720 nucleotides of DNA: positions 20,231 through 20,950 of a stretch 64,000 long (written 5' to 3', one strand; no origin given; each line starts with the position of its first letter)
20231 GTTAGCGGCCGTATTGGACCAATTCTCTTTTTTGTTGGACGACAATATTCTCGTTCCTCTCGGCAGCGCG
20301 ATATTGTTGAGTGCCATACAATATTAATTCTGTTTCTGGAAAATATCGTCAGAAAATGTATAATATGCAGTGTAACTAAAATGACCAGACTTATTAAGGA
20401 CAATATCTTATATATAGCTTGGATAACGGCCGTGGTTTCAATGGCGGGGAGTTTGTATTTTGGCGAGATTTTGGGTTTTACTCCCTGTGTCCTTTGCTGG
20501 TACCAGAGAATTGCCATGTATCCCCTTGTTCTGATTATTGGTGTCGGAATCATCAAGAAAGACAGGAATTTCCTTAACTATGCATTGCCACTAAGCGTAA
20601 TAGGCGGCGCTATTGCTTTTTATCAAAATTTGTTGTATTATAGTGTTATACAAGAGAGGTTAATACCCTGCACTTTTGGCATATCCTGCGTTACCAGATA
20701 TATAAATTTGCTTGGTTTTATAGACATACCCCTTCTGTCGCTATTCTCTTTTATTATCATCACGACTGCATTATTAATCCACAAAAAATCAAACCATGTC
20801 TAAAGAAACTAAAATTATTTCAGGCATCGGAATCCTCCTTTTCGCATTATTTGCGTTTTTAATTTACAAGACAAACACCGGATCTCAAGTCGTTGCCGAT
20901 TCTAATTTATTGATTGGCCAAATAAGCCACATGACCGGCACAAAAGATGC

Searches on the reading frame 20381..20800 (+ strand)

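Call 60: search_protein_families(library=pfam, proteins=[window:20381-20800:+], max_evalue=0.01)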
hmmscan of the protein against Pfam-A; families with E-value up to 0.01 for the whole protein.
window:20381-20800:+ (140 aa): 1 family
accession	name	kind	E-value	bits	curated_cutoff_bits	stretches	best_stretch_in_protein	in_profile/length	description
PF02600.21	DsbB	-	1.7e-12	48.4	22.1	1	9-97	4-92/148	Disulfide bond formation protein DsbB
